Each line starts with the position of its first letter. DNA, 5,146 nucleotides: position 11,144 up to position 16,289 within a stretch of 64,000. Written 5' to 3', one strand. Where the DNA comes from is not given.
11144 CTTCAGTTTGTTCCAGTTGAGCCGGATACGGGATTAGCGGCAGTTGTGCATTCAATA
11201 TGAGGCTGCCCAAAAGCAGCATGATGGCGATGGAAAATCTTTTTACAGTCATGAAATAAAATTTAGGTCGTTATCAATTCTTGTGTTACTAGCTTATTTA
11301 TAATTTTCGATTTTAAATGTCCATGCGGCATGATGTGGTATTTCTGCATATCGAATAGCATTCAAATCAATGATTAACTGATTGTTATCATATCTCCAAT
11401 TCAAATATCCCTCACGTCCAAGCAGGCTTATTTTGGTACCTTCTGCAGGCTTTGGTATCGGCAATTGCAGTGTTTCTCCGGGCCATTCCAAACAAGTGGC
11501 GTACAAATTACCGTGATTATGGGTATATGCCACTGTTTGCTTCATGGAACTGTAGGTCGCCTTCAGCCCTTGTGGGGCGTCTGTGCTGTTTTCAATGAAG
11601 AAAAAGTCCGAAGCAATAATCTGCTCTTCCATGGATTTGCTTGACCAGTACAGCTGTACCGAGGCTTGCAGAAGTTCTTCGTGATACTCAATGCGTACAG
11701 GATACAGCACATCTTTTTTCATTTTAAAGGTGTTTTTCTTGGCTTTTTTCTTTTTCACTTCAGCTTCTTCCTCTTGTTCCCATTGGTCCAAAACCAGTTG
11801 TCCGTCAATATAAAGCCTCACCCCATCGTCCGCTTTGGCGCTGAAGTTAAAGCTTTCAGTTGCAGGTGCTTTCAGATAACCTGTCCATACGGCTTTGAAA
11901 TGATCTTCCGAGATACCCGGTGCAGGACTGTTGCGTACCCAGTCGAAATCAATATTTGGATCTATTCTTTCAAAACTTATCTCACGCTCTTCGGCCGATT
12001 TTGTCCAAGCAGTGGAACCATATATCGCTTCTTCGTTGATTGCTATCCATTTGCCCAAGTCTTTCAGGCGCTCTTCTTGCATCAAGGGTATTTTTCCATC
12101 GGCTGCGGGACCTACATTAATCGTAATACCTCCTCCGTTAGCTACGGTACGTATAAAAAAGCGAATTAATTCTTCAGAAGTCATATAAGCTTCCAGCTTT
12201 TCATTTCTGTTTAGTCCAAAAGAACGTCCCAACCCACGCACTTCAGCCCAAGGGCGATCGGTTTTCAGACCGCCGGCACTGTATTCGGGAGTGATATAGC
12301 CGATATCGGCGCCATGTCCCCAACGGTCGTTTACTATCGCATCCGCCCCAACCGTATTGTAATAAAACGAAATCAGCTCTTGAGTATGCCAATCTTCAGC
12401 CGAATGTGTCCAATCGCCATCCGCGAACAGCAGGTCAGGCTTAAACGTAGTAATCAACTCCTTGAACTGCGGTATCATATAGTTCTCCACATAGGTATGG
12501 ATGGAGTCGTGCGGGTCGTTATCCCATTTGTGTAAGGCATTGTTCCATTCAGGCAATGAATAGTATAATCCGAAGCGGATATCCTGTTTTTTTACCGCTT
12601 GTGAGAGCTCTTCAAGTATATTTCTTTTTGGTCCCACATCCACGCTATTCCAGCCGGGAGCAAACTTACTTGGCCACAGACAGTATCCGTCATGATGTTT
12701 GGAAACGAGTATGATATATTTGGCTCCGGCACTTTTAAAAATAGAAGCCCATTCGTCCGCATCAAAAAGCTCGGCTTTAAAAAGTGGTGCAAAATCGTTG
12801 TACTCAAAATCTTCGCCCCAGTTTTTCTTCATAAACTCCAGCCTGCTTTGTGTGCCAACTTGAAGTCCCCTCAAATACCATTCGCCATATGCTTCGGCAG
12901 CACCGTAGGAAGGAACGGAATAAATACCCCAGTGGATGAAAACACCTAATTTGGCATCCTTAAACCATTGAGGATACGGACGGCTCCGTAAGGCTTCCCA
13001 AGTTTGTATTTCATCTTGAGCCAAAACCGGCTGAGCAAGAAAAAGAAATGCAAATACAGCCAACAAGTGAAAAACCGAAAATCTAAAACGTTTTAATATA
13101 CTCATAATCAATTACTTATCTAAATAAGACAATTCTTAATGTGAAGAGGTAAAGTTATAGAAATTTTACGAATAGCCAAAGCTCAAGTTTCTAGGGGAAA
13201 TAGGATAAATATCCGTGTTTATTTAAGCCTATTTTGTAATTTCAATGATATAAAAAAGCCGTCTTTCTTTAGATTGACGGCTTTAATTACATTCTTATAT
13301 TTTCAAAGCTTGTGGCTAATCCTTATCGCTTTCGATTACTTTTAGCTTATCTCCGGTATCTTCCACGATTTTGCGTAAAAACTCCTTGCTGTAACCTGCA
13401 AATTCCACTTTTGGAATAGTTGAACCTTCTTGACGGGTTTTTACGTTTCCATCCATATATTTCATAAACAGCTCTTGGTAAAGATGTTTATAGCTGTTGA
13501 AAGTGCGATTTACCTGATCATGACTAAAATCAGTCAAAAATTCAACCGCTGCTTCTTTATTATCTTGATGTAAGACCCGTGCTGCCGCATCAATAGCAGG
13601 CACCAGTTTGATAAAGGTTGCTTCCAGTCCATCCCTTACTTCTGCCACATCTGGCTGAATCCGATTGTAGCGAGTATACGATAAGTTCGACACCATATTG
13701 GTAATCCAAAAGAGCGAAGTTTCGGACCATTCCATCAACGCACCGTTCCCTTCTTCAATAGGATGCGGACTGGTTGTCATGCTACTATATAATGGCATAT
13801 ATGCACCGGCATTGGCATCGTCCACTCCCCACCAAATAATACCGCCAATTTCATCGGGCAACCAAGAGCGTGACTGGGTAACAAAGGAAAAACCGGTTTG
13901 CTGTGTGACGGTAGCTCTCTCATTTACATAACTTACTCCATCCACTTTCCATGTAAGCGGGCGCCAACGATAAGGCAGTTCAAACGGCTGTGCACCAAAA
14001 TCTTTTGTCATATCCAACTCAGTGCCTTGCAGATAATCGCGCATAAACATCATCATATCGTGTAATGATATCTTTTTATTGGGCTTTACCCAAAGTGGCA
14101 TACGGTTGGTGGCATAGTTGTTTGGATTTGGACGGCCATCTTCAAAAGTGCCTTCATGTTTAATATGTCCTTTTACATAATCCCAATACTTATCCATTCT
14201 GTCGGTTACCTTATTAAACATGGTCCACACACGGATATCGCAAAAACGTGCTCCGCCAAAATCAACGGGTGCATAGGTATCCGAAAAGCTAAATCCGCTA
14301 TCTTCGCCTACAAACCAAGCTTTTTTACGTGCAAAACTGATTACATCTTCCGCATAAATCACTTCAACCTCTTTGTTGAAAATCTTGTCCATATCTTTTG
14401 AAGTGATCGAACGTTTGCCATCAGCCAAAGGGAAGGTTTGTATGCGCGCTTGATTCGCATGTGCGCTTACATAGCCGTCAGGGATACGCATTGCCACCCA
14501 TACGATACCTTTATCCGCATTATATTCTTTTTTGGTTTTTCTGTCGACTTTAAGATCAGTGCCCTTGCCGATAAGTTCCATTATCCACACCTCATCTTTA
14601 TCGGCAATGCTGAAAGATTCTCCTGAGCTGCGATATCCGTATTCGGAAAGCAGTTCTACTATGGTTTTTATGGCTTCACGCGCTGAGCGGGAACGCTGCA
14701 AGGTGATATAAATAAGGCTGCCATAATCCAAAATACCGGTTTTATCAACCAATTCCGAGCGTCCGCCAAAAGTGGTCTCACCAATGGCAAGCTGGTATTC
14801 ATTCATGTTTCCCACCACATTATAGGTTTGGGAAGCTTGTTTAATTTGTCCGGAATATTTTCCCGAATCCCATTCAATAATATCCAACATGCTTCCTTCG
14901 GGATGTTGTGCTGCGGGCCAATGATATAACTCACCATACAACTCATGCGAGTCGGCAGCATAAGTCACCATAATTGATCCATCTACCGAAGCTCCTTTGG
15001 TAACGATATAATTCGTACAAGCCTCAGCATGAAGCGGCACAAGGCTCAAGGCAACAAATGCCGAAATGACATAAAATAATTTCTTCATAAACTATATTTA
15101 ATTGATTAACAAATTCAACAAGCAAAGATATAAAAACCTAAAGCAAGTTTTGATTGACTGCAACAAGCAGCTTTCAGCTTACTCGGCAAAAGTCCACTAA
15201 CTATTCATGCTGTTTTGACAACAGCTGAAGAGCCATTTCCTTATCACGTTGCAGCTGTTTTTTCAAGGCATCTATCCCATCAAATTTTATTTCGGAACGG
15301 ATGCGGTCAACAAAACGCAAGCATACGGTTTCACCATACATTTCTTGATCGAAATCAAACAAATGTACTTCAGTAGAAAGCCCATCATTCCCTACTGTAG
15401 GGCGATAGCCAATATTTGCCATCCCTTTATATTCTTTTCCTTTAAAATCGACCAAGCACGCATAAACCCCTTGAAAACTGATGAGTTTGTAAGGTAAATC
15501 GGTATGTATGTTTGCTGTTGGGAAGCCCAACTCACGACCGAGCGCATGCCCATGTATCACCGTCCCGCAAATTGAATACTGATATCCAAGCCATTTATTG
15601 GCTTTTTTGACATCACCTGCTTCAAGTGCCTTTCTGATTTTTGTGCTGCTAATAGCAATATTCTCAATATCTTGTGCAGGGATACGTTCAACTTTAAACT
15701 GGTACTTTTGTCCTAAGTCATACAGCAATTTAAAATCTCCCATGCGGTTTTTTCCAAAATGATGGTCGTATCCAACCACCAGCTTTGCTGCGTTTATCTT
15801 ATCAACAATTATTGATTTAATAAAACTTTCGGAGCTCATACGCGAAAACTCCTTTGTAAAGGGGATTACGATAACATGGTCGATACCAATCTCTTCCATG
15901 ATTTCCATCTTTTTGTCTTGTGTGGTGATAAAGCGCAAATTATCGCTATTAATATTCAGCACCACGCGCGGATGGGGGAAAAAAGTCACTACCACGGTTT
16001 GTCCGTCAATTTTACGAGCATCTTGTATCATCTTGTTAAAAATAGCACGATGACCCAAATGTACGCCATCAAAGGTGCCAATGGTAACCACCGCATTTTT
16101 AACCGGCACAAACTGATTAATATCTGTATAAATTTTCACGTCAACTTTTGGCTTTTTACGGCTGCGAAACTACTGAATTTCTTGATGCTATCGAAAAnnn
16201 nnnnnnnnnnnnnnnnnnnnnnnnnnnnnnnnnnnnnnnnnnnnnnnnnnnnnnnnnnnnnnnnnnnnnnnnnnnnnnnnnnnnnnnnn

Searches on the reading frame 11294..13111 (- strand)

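Call 79: search_protein_families(library=pfam, max_evalue=0.00001, proteins=[window:11294-13111:-])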
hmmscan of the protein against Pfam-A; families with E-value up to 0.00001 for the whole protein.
window:11294-13111:- (605 aa): 4 families
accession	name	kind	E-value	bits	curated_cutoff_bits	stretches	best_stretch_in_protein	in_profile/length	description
PF01120.23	Alpha_L_fucos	-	7.2e-106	354.9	25.2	1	34-361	14-345/345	Alpha-L-fucosidase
PF07691.17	PA14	-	7.2e-28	97.7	24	1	371-498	14-142/147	PA14 domain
PF16757.11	Fucosidase_C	-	1.8e-13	51.3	25.6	1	523-602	5-88/88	Alpha-L-fucosidase C-terminal domain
PF10528.15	GLEYA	-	1.1e-08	35.6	26.2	1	407-484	3-84/91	GLEYA domain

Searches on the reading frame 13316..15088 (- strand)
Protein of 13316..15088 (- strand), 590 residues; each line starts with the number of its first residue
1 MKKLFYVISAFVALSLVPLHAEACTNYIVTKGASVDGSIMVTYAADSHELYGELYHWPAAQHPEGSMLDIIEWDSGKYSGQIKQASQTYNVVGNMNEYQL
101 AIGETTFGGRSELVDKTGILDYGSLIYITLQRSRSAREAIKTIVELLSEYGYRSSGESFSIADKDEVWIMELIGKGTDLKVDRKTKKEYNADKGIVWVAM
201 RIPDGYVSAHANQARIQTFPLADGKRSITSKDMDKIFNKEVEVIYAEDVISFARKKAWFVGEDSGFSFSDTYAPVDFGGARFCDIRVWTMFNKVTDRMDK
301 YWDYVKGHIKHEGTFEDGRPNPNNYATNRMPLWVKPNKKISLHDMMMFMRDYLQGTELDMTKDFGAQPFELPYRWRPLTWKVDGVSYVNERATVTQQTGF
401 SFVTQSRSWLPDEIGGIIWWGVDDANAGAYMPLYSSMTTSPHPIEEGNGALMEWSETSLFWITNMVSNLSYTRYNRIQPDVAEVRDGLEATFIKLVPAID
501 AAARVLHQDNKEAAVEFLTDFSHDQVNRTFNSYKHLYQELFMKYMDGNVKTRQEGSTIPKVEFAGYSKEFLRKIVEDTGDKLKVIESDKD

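Call 79: search_protein_families(library=pfam, max_evalue=0.00001, proteins=[window:13316-15088:-])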
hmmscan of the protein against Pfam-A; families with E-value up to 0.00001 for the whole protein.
window:13316-15088:- (590 aa): 1 family
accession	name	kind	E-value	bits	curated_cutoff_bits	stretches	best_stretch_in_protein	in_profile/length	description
PF03577.20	Peptidase_C69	-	1.2e-71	242.3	23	1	23-484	1-399/402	Peptidase family C69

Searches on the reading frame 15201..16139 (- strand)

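Call 52: search_protein_families(library=pfam, max_evalue=0.00001, proteins=[window:15201-16139:-])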
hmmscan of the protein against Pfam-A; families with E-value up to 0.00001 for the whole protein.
window:15201-16139:- (312 aa): 3 families
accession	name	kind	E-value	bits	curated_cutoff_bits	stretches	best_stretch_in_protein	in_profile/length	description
PF06574.18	FAD_syn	-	3.8e-52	176.7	27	1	14-167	6-158/158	FAD synthetase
PF01687.23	Flavokinase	-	7.2e-43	146.2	19.6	1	184-306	1-123/124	Riboflavin kinase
PF01467.32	CTP_transf_like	-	7.8e-07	29.8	21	1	18-170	1-132/133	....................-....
